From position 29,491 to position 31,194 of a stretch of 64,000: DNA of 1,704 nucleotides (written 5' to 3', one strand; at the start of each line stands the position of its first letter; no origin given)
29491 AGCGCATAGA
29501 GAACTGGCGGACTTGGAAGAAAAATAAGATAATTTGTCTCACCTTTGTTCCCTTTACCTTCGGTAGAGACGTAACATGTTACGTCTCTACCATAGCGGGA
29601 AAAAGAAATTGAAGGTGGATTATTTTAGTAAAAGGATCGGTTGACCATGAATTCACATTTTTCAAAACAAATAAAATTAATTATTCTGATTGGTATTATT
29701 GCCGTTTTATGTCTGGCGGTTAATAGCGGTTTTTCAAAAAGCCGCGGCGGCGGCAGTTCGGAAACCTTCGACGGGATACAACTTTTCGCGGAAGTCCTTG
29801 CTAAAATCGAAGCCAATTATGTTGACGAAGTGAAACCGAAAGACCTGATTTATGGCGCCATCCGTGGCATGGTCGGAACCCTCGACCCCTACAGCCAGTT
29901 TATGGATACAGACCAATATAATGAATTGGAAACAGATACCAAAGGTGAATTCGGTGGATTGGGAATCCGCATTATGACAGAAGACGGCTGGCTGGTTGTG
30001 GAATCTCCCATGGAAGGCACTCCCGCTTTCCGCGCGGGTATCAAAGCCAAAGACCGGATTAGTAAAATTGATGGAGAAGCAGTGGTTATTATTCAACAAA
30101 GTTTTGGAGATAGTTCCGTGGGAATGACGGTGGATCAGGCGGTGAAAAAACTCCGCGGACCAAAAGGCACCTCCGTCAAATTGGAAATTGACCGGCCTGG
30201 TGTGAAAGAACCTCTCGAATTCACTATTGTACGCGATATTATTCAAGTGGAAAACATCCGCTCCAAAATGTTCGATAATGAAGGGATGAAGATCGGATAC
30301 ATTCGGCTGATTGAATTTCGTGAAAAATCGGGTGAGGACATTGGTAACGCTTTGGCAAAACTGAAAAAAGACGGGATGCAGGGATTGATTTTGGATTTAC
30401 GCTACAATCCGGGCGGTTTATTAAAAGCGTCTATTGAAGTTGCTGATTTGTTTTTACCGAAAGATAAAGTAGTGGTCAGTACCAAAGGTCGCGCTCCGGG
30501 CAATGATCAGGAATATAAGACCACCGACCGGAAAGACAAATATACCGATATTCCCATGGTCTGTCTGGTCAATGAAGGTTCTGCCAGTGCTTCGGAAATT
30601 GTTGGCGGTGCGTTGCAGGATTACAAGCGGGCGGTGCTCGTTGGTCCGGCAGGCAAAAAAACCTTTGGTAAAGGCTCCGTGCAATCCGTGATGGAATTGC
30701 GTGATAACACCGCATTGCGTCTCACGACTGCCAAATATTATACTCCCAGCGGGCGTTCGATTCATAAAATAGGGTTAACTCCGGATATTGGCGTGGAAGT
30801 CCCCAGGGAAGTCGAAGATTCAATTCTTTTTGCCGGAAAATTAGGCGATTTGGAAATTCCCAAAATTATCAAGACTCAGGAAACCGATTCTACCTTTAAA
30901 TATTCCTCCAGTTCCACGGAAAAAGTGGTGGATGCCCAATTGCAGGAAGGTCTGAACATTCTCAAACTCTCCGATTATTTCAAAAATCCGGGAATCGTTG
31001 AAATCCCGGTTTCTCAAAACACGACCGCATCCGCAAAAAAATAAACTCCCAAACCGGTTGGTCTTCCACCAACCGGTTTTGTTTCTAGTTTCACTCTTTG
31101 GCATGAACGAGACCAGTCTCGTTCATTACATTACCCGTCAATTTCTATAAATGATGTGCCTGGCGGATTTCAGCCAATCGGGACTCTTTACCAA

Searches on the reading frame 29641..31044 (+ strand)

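Call 59: search_protein_families(library=ncbifam, proteins=[window:29641-31044:+], max_evalue=1e-10)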
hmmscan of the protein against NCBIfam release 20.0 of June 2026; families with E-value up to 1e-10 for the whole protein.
window:29641-31044:+ (467 aa): 10 families
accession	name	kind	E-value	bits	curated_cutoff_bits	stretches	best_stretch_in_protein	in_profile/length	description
TIGR00225.1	prc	subfamily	2.8e-105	352.1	218.6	1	59-390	3-319/335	C-terminal processing peptidase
TIGR03900.1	prc_long_Delta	hypoth_equivalog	2.4e-99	333.6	660.95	1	50-394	84-412/973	MXAN_5808 family serine peptidase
NF045590.1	Cterm_S41_CtpC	exception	3.1e-92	309.5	665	1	58-393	67-386/418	carboxyl-terminal processing protease CtpC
NF052377.1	lmo1851_S41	exception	4.8e-89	299.2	725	1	15-453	18-437/468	lmo1851 family serine protease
NF045588.1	Cterm_S41_CtpA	exception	5.9e-85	285.6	625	1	63-388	68-379/401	carboxyl-terminal processing protease CtpA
NF045589.1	Cterm_S41_CtpB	exception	2.1e-83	280.3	633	1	66-392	77-387/416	carboxyl-terminal processing protease CtpB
NF045591.1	Cterm_S41_CtpZ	exception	1.2e-68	231.7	525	1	65-390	70-379/403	carboxyl-terminal processing protease CtpZ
NF051464.1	tail_spec_CT441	exception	2.1e-56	191.9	700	1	67-386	209-526/645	tail-specific protease Tsp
NF008388.1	PRK11186.1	exception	1.3e-43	149.4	825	1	64-392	205-531/663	carboxy terminal-processing peptidase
NF058627.1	S41_Gfo1087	equivalog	4.7e-17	62.1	455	1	65-347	79-369/489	GFO_1087 family putative carboxy terminal peptidase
